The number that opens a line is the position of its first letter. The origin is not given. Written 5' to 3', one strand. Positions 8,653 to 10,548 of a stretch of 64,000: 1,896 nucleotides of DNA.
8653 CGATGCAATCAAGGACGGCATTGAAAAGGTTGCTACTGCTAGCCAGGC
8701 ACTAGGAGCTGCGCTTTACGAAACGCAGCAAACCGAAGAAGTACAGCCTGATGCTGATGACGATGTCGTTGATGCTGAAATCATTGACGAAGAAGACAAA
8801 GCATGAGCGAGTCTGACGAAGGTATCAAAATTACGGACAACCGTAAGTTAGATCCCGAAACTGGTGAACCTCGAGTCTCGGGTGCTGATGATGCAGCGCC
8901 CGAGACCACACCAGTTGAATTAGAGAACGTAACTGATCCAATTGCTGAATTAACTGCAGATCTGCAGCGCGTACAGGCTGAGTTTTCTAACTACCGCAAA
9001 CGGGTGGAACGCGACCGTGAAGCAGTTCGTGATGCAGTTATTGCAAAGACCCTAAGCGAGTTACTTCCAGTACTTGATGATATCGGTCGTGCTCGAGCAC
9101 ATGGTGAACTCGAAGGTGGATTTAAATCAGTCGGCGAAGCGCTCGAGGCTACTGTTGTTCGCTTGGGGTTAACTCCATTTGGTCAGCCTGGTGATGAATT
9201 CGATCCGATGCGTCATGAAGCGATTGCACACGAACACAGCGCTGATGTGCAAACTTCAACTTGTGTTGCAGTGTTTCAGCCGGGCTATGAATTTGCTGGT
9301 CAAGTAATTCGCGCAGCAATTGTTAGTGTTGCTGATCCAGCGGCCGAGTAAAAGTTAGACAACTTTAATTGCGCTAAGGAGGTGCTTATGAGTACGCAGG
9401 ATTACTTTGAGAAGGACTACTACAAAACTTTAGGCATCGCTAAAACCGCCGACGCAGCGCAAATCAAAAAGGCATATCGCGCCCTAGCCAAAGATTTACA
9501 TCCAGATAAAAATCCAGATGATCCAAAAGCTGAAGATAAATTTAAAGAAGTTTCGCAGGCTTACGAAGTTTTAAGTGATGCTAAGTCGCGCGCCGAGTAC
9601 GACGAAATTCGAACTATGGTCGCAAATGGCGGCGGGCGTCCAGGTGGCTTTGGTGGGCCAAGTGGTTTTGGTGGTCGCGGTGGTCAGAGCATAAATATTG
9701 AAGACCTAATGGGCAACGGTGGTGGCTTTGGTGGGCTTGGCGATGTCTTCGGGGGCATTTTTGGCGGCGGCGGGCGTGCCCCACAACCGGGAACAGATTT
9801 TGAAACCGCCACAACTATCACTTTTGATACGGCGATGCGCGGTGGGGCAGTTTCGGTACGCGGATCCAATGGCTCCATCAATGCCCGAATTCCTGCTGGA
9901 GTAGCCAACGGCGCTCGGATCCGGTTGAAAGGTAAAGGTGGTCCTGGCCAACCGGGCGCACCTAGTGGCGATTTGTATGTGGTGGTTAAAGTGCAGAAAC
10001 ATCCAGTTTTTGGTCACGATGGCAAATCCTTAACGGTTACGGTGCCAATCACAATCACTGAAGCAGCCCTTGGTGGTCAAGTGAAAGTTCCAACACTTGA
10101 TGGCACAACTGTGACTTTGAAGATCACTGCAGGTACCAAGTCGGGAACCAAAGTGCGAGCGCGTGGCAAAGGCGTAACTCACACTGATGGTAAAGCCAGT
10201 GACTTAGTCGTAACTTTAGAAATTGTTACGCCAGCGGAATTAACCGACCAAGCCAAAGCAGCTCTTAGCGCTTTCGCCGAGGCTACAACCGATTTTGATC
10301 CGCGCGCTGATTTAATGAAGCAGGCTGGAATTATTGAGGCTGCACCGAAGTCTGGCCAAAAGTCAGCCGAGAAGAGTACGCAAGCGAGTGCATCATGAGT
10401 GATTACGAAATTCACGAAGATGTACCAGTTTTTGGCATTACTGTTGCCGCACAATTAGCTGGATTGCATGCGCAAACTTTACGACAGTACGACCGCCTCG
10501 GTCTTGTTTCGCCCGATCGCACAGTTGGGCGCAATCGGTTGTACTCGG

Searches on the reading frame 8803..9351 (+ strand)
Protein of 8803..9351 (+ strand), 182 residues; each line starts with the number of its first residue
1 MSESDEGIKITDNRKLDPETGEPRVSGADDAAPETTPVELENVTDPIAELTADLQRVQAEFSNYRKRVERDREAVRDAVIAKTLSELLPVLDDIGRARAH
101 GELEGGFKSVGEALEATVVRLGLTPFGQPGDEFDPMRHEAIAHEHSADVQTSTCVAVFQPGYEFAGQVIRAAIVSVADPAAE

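Call 25: search_protein_families(library=pfam, proteins=[window:8803-9351:+], max_evalue=0.00001)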
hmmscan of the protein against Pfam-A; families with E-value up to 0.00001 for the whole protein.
window:8803-9351:+ (182 aa): 1 family
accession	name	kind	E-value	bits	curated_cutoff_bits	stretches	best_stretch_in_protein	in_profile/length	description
PF01025.24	GrpE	-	8.1e-30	104.1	25.8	1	38-177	18-164/165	GrpE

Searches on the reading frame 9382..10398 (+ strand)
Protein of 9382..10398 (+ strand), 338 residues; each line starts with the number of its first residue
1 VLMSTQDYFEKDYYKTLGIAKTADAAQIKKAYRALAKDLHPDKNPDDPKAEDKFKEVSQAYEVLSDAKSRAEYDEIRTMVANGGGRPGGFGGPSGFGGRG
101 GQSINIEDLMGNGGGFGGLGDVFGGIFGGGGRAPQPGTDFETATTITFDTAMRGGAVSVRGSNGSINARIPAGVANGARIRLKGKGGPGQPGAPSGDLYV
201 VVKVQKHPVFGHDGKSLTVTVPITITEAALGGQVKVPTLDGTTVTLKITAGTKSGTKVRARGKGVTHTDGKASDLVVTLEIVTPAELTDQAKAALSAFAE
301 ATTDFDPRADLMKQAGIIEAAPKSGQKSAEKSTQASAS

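Call 25: search_protein_families(library=pfam, proteins=[window:9382-10398:+], max_evalue=0.00001)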
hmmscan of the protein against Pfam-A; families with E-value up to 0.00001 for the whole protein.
window:9382-10398:+ (338 aa): 2 families
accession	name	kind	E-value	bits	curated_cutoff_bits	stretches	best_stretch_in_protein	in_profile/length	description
PF01556.23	DnaJ_C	-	2e-37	129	26.6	1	142-284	3-152/152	DnaJ C terminal domain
PF00226.36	DnaJ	-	2.9e-26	91.8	27.8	1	12-74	1-63/63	DnaJ domain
